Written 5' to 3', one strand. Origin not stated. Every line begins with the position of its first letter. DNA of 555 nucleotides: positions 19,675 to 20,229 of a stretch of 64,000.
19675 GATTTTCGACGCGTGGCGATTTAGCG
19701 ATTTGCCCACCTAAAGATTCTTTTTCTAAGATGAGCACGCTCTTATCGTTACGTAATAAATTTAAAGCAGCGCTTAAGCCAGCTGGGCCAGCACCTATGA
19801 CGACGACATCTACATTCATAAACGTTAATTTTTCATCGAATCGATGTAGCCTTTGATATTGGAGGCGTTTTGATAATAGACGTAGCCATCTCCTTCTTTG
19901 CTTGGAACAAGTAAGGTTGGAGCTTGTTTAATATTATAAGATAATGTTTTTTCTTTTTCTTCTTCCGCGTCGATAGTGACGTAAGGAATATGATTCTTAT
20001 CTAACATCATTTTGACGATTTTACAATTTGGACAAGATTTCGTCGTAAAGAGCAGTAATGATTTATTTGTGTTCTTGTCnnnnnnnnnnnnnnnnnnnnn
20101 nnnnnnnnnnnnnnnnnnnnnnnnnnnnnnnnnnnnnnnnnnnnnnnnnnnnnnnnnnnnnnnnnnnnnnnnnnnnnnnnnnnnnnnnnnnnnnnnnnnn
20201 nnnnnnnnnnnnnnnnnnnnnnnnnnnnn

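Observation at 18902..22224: Class III RNR with a C-terminally fused glutaredoxin/NrdH-like CPxC domain, directly coupled to trxB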

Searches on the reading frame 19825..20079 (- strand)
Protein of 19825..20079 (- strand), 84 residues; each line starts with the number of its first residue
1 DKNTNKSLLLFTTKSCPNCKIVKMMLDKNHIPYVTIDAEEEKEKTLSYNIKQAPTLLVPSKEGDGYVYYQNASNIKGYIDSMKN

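Call 67: search_solved_structures(query=window:19825-20079:-, max_evalue=10, show_alignments=3)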
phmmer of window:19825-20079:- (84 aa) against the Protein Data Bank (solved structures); distinct sequences matched with E-value up to 10: 39.
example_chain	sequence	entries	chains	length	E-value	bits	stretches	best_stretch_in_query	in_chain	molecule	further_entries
2klx_A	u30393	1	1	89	0.00027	24.3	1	5-42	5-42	Glutaredoxin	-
3zij_A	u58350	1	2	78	0.0044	20.5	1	6-61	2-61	THIOREDOXIN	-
1r7h_A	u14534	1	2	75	0.0096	19.4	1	7-66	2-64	NrdH-redoxin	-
1j08_A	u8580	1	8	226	0.016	18.7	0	7-31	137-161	glutaredoxin-like protein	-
7c10_A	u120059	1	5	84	0.019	18.4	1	6-39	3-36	Glutaredoxin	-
1fo5_A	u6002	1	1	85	0.02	18.4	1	8-59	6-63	THIOREDOXIN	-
3zit_A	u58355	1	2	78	0.02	18.4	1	7-61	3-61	THIOREDOXIN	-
4fiw_A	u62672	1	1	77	0.024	18.2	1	8-65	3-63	Putative glutaredoxin NrdH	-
1a8l_A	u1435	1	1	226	0.024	18.1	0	7-31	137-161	PROTEIN DISULFIDE OXIDOREDUCTASE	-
4png_A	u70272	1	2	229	0.034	17.7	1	7-72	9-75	LD04004p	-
1z9h_A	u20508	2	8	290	0.061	16.9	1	7-65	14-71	membrane-associated prostaglandin E synthase-2 | Prostaglandin E synthase 2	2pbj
2l57_A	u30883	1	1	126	0.15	15.6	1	7-72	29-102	Uncharacterized protein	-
7vql_A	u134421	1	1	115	0.2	15.2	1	8-59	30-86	de novo designed protein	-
4hs1_A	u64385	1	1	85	0.23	15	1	9-63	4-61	Glutaredoxin NrdH, putative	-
2l6c_A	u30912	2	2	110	0.25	14.9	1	7-58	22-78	Thioredoxin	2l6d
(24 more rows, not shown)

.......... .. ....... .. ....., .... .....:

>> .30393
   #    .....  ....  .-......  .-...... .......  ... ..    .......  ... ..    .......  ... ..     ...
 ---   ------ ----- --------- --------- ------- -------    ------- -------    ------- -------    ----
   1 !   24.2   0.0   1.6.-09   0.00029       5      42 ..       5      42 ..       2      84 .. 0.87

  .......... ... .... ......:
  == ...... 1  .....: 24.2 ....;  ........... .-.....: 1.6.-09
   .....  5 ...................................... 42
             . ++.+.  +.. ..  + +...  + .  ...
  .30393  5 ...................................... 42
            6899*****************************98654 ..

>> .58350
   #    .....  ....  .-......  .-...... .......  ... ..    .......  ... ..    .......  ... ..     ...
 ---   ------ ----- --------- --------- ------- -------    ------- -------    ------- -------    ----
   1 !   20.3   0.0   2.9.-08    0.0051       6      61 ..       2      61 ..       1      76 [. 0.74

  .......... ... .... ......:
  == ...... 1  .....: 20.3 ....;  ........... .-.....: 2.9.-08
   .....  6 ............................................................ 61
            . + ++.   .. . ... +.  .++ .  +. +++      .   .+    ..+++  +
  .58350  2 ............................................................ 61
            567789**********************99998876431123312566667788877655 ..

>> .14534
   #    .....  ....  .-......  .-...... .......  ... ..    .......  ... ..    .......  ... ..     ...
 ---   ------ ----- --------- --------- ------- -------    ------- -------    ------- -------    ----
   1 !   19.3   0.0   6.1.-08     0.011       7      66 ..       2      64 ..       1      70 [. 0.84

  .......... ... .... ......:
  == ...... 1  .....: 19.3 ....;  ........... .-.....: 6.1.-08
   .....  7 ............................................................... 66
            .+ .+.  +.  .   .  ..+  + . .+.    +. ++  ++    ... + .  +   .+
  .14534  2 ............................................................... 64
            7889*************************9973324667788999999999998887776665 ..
